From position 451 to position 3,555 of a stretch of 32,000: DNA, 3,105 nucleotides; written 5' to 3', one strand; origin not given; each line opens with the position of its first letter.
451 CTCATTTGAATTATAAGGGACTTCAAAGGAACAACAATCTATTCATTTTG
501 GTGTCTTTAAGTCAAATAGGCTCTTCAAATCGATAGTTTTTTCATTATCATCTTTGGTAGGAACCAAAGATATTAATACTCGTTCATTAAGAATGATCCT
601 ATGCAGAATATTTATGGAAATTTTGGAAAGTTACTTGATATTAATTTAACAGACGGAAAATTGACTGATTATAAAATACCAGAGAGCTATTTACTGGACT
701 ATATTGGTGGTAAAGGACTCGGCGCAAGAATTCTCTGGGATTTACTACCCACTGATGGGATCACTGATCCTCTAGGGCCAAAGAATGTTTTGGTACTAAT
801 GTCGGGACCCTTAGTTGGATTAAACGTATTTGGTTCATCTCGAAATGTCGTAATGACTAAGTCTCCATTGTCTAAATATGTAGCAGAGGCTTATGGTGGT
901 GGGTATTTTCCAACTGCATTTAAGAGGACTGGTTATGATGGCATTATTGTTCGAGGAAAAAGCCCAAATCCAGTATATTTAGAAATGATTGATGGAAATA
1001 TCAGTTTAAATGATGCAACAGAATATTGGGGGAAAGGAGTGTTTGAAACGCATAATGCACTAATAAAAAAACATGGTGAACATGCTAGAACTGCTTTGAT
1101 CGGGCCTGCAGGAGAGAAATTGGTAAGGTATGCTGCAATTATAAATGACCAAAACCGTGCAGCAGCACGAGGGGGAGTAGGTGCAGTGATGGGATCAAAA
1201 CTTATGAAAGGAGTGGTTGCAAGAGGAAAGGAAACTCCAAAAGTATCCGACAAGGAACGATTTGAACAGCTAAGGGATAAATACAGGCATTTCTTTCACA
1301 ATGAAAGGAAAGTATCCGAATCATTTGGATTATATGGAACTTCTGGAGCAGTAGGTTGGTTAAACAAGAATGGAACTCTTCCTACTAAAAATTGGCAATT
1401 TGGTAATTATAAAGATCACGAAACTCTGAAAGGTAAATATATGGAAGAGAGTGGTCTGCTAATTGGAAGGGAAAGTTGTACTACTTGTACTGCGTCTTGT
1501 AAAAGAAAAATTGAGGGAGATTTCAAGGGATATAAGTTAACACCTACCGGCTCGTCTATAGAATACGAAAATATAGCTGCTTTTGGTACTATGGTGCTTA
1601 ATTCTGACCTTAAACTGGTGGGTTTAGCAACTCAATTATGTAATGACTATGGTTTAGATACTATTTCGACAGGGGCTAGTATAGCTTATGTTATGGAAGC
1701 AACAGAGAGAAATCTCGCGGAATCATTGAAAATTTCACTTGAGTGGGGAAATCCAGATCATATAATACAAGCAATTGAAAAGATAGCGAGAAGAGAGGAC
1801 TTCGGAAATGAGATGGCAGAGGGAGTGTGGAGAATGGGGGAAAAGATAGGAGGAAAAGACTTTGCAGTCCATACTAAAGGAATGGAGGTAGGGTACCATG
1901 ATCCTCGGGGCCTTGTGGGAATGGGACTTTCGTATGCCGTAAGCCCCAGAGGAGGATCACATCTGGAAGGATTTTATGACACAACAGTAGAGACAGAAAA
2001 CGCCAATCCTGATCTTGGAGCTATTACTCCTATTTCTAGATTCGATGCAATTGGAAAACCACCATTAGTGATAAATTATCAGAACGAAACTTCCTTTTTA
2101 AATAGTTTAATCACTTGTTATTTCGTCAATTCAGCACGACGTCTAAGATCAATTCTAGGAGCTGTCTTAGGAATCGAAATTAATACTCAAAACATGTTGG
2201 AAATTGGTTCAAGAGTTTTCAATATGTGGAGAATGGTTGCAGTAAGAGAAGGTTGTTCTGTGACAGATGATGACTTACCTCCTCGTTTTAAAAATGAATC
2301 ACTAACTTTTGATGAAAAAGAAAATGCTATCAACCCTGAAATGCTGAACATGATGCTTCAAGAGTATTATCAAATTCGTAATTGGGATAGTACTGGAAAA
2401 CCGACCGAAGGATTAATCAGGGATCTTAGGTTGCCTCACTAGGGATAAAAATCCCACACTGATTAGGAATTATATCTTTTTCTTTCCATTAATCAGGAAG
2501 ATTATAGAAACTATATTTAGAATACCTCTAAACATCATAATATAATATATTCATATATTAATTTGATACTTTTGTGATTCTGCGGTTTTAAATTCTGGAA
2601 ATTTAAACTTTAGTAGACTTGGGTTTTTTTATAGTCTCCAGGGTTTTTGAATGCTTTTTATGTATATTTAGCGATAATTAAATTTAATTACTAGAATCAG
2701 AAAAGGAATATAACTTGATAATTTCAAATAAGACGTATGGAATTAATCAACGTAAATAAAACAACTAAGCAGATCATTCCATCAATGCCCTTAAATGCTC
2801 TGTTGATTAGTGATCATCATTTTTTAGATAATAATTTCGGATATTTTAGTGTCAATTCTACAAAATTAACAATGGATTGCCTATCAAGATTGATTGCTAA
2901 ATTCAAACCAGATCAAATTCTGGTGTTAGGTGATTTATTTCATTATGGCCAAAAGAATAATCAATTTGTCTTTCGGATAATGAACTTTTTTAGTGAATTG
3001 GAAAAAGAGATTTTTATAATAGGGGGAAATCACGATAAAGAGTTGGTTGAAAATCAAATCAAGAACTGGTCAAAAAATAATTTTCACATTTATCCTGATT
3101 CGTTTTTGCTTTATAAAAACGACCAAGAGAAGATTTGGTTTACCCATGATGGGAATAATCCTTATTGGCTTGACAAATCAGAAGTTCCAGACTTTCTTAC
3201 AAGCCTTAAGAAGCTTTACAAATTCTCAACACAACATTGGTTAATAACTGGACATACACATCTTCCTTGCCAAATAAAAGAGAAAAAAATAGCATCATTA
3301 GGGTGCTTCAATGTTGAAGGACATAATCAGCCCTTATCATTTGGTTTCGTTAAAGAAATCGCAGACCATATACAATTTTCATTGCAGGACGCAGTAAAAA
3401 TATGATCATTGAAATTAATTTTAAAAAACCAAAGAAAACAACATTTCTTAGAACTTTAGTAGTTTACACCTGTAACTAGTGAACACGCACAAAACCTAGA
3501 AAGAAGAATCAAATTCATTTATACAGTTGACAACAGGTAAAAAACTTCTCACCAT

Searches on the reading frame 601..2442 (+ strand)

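Call 12: search_protein_families(library=pfam, proteins=[window:601-2442:+])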
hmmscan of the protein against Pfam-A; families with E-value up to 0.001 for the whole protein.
window:601-2442:+ (613 aa): 2 families
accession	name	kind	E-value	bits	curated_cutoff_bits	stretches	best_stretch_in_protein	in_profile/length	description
PF01314.23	AFOR_C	-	1e-106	357.8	27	1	225-611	3-385/385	Aldehyde ferredoxin oxidoreductase, domains 2 & 3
PF02730.20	AFOR_N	-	7.5e-67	225.4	29.8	1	9-209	1-198/199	Aldehyde ferredoxin oxidoreductase, N-terminal domain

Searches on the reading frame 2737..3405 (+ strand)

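Call 12: search_protein_families(library=pfam, proteins=[window:2737-3405:+])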
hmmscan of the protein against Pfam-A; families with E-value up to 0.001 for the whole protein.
window:2737-3405:+ (222 aa): 2 families
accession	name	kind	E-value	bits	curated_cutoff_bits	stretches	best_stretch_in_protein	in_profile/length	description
PF00149.33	Metallophos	-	1.3e-10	42.4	21.5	1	22-157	4-135/191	Calcineurin-like phosphoesterase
PF12850.12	Metallophos_2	-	3.3e-08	34.1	27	1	21-184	3-126/154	Calcineurin-like phosphoesterase superfamily domain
